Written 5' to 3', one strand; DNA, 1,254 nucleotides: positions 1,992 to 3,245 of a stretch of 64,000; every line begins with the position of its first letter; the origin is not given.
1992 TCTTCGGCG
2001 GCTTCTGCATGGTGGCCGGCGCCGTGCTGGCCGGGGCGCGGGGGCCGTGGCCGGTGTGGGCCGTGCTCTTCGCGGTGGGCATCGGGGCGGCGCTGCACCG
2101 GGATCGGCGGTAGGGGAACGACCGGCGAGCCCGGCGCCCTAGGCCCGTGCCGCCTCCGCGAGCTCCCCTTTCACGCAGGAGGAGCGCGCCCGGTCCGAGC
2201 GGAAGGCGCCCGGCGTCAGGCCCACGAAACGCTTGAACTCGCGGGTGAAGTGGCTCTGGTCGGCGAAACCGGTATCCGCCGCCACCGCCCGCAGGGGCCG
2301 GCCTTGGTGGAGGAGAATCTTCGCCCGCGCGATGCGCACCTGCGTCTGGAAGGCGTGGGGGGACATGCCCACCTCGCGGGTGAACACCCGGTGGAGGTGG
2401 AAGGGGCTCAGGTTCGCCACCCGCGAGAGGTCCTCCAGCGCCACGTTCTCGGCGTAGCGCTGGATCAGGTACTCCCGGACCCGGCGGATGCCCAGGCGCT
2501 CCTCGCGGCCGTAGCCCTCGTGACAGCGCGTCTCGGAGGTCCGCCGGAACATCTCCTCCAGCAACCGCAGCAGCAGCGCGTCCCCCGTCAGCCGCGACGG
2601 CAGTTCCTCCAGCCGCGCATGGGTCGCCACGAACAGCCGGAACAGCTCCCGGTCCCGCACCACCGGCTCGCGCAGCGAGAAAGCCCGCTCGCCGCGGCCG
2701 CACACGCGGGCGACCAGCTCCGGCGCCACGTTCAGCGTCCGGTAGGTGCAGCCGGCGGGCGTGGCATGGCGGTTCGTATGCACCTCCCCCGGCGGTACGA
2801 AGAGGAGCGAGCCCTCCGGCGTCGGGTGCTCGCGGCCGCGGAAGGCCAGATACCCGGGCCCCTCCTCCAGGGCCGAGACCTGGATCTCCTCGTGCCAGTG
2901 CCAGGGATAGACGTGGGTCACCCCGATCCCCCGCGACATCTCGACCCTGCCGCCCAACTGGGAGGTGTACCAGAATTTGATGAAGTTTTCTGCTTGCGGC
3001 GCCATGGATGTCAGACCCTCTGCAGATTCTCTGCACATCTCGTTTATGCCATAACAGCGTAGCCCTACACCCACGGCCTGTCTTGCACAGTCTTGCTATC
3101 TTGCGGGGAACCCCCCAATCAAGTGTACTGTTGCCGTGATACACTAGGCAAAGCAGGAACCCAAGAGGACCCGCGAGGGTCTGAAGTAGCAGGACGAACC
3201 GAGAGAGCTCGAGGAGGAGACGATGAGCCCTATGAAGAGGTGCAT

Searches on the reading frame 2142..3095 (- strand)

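Call 72: search_protein_families(library=pfam, proteins=[window:2142-3095:-], max_evalue=0.00001)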
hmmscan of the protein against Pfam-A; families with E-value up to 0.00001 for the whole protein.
window:2142-3095:- (318 aa): 3 families
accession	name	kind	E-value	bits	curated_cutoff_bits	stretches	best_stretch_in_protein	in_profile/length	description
PF12833.13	HTH_18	-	4.3e-25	88.3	33.6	1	223-300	1-79/80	Helix-turn-helix domain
PF02311.25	AraC_binding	-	3.9e-23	82.1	21.1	1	59-179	12-135/135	AraC-like ligand binding domain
PF00165.29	HTH_AraC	-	1.5e-19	70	26.6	2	210-250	1-41/42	Bacterial regulatory helix-turn-helix proteins, AraC family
